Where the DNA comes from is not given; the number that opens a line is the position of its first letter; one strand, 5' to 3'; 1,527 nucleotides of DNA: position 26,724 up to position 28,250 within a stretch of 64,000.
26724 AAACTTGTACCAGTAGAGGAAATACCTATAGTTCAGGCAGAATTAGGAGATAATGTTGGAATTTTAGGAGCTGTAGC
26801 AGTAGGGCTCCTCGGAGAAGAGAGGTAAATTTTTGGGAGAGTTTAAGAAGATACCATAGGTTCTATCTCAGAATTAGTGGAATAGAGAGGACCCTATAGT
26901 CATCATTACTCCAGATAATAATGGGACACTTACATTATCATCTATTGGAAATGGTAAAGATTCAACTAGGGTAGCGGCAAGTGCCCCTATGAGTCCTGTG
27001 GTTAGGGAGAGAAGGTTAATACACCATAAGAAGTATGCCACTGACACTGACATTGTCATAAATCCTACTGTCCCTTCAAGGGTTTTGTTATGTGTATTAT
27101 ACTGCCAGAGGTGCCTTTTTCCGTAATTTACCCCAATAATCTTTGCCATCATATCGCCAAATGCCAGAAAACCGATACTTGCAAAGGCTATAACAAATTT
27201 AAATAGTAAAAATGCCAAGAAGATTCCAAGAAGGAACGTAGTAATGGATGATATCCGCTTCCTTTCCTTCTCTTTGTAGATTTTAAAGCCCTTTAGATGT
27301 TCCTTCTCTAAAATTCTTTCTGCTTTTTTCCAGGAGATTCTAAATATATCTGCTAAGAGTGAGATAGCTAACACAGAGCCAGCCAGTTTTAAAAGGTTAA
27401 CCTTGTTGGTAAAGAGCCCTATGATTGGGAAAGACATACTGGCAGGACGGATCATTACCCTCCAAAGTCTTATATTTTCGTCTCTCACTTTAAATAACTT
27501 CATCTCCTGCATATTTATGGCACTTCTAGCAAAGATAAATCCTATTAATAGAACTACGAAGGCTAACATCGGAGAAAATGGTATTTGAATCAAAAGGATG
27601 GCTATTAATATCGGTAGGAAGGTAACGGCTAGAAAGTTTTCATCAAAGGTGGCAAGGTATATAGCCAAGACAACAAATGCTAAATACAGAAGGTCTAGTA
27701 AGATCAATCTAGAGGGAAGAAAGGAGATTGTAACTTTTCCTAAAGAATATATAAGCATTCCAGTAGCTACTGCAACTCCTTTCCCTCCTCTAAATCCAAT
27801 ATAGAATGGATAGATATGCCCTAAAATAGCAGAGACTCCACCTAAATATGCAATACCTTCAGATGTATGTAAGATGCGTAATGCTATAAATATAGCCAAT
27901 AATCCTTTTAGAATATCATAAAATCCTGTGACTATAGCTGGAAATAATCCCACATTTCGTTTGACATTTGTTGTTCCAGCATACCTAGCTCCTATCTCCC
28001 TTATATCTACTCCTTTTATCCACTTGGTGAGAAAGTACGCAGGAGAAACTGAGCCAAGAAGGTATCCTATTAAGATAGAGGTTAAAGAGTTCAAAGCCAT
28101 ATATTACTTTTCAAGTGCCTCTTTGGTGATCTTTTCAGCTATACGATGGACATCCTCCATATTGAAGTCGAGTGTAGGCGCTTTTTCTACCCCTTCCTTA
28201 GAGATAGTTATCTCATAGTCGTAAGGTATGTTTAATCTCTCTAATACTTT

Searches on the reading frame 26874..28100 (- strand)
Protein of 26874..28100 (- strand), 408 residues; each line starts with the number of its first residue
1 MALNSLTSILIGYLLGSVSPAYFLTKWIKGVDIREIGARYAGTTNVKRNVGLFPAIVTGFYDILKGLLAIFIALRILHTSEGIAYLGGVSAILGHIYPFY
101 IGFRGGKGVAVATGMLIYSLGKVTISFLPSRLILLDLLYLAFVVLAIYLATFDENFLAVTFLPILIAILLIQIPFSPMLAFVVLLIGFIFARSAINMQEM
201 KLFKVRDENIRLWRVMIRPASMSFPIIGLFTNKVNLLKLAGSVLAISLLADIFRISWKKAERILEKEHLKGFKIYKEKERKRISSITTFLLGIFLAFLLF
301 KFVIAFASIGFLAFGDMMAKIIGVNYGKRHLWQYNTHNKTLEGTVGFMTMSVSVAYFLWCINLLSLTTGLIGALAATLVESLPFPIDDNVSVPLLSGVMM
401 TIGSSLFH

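Call 90: search_protein_families(library=pfam, proteins=[window:26874-28100:-], max_evalue=0.00001)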
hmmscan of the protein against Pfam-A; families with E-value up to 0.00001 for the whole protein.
window:26874-28100:- (408 aa): 1 family
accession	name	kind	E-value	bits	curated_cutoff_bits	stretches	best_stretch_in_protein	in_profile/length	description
PF02660.20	G3P_acyltransf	-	1.2e-31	110.5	24.1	1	11-198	1-162/164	Glycerol-3-phosphate acyltransferase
